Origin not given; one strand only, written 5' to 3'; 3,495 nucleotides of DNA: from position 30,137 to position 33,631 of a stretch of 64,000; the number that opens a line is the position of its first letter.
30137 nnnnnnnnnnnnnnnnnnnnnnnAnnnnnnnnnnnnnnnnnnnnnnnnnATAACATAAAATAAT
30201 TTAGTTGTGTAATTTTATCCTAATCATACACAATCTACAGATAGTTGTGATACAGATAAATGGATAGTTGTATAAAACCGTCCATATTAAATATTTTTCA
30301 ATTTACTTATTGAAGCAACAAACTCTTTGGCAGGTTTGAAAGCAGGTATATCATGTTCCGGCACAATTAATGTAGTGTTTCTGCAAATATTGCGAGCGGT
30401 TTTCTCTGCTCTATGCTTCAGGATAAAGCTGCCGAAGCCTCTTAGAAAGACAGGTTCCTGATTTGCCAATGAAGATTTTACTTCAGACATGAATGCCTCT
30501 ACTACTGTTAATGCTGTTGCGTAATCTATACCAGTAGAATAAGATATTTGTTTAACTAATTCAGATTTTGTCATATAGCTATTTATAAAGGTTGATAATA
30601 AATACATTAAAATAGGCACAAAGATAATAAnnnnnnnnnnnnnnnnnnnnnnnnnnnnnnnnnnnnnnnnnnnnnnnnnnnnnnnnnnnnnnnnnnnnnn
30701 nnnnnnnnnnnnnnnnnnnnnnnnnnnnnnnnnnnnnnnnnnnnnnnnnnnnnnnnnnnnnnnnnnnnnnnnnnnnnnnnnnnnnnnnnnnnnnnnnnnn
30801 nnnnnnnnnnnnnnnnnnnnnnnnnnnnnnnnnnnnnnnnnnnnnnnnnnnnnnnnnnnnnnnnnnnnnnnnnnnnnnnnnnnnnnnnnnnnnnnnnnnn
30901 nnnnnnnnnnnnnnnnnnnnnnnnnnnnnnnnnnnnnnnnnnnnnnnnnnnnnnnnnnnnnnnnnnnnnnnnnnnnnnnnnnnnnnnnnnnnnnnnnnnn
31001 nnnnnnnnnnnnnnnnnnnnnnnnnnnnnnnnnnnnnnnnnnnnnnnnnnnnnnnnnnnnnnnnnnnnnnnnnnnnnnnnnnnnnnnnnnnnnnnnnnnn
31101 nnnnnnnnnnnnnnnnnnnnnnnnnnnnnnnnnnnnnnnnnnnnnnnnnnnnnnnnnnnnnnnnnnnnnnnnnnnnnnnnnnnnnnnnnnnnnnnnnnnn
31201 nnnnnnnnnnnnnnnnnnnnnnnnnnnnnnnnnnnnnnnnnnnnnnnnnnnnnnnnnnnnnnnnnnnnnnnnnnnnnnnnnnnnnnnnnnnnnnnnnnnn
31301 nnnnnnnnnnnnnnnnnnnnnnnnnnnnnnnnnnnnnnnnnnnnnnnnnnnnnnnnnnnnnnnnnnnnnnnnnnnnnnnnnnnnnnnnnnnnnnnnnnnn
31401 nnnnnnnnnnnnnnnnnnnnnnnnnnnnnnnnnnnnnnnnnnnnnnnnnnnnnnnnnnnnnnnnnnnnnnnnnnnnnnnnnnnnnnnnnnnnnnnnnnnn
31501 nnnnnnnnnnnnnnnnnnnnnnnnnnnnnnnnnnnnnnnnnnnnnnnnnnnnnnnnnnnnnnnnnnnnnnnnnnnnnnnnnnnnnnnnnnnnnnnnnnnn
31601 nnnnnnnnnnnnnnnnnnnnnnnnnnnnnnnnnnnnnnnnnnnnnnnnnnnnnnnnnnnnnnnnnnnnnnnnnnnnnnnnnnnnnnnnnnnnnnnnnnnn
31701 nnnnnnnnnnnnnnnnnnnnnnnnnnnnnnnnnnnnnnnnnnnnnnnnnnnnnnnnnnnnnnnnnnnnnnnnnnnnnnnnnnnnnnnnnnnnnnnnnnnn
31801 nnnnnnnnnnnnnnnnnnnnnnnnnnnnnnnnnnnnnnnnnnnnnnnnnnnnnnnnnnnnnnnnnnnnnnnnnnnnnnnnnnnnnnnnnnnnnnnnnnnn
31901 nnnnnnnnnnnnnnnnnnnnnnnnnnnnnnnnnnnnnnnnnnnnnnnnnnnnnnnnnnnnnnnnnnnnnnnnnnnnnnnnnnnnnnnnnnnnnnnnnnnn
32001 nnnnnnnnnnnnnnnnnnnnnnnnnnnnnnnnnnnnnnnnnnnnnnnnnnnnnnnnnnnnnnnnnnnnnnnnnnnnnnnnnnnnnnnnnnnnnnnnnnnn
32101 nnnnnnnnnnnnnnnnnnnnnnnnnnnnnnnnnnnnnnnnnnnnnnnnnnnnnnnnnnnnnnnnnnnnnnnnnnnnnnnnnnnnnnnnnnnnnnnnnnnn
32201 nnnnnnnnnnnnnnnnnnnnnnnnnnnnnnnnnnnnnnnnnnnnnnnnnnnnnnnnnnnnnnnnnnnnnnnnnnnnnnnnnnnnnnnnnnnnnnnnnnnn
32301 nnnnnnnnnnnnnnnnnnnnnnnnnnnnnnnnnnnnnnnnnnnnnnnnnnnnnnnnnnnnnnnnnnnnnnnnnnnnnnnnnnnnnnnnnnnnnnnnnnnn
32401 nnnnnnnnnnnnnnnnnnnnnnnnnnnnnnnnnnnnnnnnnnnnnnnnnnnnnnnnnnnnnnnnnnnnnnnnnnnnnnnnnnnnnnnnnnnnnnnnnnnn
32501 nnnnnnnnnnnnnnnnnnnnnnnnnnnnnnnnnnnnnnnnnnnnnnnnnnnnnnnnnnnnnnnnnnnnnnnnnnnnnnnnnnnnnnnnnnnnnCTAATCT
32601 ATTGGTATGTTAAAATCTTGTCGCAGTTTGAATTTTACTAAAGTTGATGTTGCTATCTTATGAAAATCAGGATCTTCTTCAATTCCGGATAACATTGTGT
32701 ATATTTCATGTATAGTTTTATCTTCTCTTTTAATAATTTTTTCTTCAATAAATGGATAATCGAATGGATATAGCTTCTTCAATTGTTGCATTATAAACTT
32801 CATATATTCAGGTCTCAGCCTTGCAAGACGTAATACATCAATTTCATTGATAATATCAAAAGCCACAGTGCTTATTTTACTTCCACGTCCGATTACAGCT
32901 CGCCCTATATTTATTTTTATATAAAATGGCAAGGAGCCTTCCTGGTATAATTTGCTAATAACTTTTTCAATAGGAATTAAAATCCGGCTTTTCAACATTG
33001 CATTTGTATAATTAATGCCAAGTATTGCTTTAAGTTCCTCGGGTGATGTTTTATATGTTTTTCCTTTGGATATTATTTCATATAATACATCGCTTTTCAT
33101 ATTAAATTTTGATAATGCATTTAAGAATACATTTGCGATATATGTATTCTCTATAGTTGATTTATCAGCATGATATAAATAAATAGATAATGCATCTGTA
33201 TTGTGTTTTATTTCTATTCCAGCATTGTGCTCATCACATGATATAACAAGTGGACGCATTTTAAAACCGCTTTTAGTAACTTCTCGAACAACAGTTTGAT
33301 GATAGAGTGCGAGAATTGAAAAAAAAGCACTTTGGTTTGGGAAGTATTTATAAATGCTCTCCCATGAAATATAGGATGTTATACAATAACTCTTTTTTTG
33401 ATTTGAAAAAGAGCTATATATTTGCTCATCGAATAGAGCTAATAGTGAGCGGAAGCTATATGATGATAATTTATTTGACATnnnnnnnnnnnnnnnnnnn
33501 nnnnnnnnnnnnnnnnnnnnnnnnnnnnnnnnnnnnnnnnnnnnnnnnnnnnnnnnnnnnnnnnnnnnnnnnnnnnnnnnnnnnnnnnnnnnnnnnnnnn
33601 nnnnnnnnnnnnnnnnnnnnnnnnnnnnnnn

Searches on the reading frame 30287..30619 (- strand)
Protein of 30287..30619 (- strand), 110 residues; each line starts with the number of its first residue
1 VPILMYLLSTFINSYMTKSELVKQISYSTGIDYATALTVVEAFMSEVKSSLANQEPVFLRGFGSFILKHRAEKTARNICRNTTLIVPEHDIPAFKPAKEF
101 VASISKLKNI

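Call 6: search_protein_families(library=pfam, max_evalue=0.1, proteins=[window:30287-30619:-])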
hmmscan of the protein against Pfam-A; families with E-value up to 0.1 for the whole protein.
window:30287-30619:- (110 aa): 5 families
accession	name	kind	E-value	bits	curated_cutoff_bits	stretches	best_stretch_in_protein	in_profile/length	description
PF00216.26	Bac_DNA_binding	-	3.5e-23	82.1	22.4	1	16-102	1-87/90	Bacterial DNA-binding protein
PF18175.6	HU-CCDC81_bac_2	-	2e-06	28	35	1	21-68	3-50/70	CCDC81-like prokaryotic HU domain 2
PF18291.6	HU-HIG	-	1.6e-05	25.3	26.2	1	11-75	27-91/125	HU domain fused to wHTH, Ig, or Glycine-rich motif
PF14908.11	HU-CCDC81_euk_1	-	0.0078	16.7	26.1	1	31-103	19-84/89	CCDC81 eukaryotic HU domain 1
PF02899.23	Phage_int_SAM_1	-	0.048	14.4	22.3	1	13-62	2-51/83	Phage integrase, N-terminal SAM-like domain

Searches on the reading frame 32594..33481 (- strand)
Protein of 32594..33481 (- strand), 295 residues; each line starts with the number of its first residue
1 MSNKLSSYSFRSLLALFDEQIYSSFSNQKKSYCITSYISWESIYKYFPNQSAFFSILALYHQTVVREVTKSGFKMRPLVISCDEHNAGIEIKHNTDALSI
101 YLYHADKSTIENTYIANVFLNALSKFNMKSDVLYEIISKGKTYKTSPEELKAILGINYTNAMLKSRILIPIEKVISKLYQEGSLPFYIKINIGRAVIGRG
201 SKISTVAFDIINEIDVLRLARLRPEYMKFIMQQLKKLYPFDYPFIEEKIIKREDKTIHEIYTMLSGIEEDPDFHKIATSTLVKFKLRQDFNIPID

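Call 6: search_protein_families(library=pfam, max_evalue=0.1, proteins=[window:32594-33481:-])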
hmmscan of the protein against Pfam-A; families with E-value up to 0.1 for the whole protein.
window:32594-33481:- (295 aa): 0 families

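Call 7: search_protein_families(library=ncbifam, max_evalue=0.1, proteins=[window:32594-33481:-])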
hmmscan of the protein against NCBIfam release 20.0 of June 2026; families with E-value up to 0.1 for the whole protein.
window:32594-33481:- (295 aa): 1 family
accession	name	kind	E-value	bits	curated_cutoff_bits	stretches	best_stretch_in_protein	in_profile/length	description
NF041547.1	GntR_LSA1692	equivalog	0.0088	15.7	275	1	105-186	132-212/233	GntR family transcriptional regulator, LSA1692 subfamily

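Call 19: find_homologous_proteins(query=window:32594-33481:-)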
Query window:32594-33481:- (295 aa): 22 proteins with E <= 0.001 among 1047 candidates.
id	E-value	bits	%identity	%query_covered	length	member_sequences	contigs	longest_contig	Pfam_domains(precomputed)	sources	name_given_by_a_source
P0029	3.2e-179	612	96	100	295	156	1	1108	-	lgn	-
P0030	4.0e-158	543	83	100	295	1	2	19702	-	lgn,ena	-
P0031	1.6e-157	541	84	100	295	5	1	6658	-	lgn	-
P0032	2.2e-137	475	100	75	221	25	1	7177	-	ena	-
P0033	1.4e-112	394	61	100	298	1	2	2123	-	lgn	-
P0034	2.9e-109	383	60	100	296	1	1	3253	-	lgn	-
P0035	5.6e-109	382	59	100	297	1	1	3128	-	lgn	-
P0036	1.4e-104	368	57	100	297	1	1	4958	-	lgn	-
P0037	6.2e-102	359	57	100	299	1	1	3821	-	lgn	-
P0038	5.4e-100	353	55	99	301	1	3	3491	-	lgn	-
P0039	7.9e-97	342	55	97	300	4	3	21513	-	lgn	-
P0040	2.9e-92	327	53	99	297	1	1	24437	-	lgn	-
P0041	5.5e-90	320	50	100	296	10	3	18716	-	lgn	-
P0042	4.2e-73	265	47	95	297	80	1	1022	-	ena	-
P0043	4.2e-73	265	46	96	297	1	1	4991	-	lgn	-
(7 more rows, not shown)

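Call 35: predict_structure(alignment_id=A2)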
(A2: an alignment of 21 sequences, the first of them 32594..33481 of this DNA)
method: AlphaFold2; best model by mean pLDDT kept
length: 295 residues; sequences in the alignment: 21
mean_pLDDT: 88.2   pTM: 0.81
mean pLDDT of the five models: 88.2, 88.1, 87.9, 86.4, 85.1
residues with pLDDT >= 90: 188; 70-90: 89; 50-70: 10; < 50: 8
segments of 3 or more residues with pLDDT < 50: 1-6
pLDDT, mean of each block of 10 residues (from residue 1): 50 94 82 94 94 94 89 91 95 94 81 92 92 86 89 88 87 94 91 66 83 91 95 92 88 93 94 91 92 80
secondary structure, 60 per line:
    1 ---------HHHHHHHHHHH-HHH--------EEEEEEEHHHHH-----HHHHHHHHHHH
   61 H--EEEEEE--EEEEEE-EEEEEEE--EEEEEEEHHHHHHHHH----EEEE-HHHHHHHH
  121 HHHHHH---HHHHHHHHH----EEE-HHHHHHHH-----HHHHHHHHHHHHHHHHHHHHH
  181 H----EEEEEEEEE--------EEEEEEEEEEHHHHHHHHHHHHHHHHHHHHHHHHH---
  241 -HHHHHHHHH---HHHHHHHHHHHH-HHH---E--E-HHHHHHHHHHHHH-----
elements in order: H10-20 E33-39 H40-44 H50-61 E64-69 E72-77 E79-85 E88-94 H95-103 E108-111 H113-126 H130-138 E143-145 H147-154 H160-181 E186-194 E203-212 H213-237 H242-250 H254-265 H278-290

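Call 82: search_protein_families(library=padloc, max_evalue=0.01, proteins=[window:32594-33481:-])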
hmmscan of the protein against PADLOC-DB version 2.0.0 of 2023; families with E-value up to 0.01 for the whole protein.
window:32594-33481:- (295 aa): 0 families
